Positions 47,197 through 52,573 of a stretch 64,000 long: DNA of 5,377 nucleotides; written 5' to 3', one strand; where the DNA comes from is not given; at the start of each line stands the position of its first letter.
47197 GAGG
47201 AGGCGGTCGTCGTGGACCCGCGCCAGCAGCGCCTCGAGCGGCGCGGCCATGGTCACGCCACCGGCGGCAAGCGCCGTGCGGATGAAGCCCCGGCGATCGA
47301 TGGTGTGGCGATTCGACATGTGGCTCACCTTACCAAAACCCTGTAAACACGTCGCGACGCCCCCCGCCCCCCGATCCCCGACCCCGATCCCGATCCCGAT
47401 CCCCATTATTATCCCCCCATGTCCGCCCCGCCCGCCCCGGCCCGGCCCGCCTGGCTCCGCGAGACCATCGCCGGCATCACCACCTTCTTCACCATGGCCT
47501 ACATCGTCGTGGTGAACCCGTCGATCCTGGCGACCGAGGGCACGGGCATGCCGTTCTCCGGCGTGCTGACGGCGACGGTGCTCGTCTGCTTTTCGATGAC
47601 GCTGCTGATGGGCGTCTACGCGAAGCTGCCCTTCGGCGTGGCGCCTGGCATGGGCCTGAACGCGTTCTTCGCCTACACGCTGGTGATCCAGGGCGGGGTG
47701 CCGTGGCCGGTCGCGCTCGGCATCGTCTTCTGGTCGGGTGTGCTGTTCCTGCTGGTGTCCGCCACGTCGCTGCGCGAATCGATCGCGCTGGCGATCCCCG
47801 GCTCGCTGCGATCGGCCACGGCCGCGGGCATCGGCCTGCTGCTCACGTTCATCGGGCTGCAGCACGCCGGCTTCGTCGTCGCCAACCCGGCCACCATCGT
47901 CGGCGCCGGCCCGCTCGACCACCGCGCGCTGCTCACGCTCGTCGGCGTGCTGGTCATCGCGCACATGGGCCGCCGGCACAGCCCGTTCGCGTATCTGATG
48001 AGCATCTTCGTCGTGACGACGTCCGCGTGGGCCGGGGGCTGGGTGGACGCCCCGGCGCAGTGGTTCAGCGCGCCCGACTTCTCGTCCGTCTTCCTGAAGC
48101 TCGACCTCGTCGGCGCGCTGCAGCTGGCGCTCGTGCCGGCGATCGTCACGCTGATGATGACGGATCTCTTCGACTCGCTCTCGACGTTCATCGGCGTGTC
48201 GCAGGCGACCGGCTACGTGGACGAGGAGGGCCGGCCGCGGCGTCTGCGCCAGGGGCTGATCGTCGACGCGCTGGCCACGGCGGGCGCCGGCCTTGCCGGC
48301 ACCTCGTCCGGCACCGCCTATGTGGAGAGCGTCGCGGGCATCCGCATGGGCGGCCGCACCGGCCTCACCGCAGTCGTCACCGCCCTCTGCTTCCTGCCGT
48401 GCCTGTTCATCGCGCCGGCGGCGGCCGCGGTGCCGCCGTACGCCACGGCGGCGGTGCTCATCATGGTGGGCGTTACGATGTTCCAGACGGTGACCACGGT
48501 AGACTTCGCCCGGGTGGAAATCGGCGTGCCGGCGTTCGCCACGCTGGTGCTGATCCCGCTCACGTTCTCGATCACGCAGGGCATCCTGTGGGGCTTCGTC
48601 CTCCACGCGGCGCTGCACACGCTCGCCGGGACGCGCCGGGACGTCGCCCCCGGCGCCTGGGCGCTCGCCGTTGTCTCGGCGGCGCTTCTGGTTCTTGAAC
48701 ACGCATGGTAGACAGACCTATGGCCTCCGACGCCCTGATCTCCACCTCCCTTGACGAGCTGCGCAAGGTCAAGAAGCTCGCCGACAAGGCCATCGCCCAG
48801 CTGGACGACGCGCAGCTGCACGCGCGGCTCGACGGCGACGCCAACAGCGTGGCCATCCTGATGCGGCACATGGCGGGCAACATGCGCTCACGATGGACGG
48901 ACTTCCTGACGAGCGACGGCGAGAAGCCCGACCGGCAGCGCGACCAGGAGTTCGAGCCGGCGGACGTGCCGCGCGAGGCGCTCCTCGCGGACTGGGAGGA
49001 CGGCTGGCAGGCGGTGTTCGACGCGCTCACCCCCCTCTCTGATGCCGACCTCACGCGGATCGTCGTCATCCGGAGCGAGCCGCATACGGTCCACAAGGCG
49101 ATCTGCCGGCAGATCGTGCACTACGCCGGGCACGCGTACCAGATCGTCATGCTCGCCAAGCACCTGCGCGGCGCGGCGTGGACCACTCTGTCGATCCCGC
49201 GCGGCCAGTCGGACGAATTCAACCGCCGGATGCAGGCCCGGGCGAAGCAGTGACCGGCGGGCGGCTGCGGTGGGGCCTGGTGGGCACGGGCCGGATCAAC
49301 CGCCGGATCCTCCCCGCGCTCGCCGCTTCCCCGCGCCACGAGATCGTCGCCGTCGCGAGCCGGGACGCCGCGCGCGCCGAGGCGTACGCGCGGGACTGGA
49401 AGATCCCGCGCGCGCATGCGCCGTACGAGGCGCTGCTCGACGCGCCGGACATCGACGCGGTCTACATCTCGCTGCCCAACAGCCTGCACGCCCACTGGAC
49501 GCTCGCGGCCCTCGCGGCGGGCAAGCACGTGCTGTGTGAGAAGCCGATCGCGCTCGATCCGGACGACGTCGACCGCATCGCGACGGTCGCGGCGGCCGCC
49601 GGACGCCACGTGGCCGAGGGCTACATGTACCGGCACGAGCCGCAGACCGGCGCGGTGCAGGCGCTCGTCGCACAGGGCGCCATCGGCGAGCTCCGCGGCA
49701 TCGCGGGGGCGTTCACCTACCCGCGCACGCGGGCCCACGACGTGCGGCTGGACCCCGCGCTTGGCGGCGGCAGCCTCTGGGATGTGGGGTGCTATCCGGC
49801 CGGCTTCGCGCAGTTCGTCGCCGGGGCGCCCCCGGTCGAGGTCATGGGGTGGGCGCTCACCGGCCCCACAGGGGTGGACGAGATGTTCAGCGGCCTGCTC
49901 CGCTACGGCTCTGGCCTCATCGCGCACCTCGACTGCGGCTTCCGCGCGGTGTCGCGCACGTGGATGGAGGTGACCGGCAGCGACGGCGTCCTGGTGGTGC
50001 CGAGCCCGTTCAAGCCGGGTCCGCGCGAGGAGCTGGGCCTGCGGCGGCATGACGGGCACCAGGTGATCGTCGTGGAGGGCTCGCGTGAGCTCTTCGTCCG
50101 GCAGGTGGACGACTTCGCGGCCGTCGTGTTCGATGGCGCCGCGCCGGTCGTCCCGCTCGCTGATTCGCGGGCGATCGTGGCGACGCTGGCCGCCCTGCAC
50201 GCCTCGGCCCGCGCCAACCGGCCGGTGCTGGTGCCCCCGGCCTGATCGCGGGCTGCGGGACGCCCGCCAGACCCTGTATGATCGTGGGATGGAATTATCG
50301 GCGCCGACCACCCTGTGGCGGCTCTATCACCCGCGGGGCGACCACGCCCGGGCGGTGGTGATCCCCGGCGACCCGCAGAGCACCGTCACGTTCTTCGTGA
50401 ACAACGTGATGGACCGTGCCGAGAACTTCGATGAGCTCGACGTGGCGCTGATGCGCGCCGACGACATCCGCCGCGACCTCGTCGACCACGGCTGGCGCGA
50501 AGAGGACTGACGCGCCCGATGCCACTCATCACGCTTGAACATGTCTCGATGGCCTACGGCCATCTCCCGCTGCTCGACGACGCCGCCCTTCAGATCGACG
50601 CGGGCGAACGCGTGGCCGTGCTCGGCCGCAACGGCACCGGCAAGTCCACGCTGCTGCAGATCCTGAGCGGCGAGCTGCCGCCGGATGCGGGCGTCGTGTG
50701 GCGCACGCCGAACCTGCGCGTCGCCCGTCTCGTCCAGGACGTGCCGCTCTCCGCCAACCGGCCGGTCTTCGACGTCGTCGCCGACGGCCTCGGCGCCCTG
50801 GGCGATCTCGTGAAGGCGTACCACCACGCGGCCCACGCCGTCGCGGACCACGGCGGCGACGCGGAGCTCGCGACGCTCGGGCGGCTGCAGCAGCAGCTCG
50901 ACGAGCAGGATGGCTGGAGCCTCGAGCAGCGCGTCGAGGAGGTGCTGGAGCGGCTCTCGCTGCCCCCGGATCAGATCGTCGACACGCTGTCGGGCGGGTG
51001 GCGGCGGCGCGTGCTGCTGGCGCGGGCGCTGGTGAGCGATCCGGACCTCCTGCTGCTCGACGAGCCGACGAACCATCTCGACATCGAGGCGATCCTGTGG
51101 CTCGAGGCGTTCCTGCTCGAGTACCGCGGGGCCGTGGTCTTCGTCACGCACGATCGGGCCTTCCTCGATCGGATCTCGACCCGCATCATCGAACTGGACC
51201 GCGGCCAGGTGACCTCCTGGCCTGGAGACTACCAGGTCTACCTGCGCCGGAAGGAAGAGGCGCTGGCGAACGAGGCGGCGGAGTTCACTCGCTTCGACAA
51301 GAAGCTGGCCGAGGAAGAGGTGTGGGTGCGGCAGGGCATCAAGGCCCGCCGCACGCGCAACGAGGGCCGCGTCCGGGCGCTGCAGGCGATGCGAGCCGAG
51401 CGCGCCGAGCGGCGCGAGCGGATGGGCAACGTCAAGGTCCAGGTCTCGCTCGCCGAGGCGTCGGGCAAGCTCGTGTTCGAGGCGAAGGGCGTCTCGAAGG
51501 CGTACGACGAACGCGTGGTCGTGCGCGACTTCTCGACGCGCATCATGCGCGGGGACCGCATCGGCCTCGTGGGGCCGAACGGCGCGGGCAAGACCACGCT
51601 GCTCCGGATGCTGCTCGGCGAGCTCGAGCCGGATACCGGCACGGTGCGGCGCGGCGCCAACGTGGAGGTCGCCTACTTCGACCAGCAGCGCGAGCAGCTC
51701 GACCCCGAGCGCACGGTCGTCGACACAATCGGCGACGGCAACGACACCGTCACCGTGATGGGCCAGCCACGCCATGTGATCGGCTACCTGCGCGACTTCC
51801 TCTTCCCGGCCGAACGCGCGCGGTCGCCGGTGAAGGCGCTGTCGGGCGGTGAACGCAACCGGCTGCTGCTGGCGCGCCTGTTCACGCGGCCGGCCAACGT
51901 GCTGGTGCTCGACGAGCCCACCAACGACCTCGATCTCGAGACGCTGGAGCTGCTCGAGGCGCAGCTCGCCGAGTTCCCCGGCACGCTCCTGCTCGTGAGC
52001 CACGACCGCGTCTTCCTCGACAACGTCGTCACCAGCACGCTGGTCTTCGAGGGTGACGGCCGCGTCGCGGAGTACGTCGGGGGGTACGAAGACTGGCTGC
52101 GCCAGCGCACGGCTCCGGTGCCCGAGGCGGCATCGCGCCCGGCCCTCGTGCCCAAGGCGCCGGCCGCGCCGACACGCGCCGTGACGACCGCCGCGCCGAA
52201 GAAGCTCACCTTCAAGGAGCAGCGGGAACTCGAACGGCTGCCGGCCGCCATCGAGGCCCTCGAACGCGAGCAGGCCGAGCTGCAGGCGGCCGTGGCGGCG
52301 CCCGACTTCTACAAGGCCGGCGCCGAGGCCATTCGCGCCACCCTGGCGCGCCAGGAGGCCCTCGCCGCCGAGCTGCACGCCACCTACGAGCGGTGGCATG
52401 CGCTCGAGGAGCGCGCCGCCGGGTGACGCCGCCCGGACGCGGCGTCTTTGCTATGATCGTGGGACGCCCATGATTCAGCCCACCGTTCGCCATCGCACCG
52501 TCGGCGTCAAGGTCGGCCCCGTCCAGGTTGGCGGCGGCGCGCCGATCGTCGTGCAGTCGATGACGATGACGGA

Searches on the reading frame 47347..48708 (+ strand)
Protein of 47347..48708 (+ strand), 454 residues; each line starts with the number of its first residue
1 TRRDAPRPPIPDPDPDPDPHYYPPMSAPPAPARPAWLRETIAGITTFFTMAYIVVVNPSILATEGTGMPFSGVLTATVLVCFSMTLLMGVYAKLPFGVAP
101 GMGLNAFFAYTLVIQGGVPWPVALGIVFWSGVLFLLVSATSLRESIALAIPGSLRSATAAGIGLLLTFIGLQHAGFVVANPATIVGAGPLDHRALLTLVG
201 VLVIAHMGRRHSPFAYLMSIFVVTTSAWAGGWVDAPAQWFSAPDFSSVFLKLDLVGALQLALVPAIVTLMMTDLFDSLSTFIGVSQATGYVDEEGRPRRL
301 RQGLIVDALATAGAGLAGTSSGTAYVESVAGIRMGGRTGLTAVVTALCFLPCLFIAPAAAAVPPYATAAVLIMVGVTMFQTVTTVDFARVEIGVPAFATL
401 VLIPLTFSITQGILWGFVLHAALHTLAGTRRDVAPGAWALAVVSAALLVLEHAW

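Call 77: search_protein_families(library=pfam, proteins=[window:47347-48708:+], max_evalue=0.00001)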
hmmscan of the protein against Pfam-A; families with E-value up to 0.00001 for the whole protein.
window:47347-48708:+ (454 aa): 1 family
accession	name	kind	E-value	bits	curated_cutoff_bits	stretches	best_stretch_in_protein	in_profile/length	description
PF00860.26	Xan_ur_permease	-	2.7e-33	115.7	27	1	39-412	3-386/389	Permease family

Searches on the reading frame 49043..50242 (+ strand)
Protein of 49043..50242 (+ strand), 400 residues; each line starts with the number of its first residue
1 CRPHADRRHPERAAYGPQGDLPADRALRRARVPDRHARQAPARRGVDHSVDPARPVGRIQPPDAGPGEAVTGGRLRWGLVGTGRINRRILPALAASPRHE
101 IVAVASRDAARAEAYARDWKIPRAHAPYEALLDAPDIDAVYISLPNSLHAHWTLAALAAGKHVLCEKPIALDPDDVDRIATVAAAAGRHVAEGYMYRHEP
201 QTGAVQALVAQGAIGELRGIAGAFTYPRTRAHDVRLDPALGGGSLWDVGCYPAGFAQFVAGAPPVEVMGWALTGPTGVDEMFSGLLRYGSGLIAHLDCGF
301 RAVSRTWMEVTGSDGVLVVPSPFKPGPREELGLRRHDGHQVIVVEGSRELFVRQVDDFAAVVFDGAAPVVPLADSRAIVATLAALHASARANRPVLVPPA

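Call 77: search_protein_families(library=pfam, proteins=[window:49043-50242:+], max_evalue=0.00001)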
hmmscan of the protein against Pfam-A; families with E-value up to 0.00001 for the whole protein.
window:49043-50242:+ (400 aa): 3 families
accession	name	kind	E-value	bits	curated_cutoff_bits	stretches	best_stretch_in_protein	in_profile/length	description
PF01408.29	GFO_IDH_MocA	-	2e-28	99.9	24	1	75-194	1-120/120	Oxidoreductase family, NAD-binding Rossmann fold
PF22725.1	GFO_IDH_MocA_C3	-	4.4e-24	85.3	27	1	204-317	3-123/124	GFO/IDH/MocA C-terminal domain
PF02894.22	GFO_IDH_MocA_C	-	3.9e-07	30.5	22.9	1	208-395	3-216/218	Oxidoreductase family, C-terminal alpha/beta domain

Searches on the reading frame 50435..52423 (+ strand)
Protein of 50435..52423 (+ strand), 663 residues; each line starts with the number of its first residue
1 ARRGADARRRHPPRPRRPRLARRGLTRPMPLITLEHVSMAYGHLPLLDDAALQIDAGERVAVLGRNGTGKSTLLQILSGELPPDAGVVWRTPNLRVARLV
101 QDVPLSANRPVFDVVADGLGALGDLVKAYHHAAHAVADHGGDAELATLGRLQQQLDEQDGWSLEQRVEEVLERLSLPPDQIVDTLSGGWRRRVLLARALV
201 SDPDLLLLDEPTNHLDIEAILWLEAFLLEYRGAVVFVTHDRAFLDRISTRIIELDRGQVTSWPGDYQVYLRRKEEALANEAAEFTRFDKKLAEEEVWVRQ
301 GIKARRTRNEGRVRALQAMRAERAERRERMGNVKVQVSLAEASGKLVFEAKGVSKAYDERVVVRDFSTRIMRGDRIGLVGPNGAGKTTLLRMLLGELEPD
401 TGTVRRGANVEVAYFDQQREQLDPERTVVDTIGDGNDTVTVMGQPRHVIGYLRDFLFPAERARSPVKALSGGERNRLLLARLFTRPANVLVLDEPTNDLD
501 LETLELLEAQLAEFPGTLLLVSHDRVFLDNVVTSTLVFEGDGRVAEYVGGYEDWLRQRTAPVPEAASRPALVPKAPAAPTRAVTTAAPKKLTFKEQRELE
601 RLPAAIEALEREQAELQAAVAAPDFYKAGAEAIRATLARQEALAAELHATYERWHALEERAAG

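Call 77: search_protein_families(library=pfam, proteins=[window:50435-52423:+], max_evalue=0.00001)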
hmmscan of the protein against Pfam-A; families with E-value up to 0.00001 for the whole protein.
window:50435-52423:+ (663 aa): 10 families
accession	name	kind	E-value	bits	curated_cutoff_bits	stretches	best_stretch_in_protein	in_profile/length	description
PF00005.33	ABC_tran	-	1.8e-53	181.2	25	2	47-213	1-137/137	ABC transporter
PF16326.10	ABC_tran_CTD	-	2.1e-18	66.7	32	1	590-659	1-69/69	ABC transporter C-terminal domain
PF13304.12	AAA_21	-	1.1e-16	62.2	27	0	377-421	3-53/304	AAA domain, putative AbiEii toxin, Type IV TA system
PF12848.13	ABC_tran_Xtn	-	2.2e-10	40.9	25.9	1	252-327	1-76/85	ABC transporter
PF13191.12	AAA_16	-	9.7e-09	36.4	32.6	0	377-513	28-158/167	AAA ATPase domain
PF13401.12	AAA_22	-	3.9e-08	34.1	27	0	378-520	10-120/130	AAA domain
PF13555.12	AAA_29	-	8.4e-07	29.1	27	0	50-74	15-39/61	P-loop containing region of AAA domain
PF02463.25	SMC_N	-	1.4e-06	28.3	40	0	377-531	28-205/220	RecF/RecN/SMC N terminal domain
PF01926.29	MMR_HSR1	-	7e-06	26.6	21.9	0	375-433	1-55/113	50S ribosome-binding GTPase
PF03193.22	RsgA_GTPase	-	9.8e-06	25.9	30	0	372-406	105-139/174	RsgA GTPase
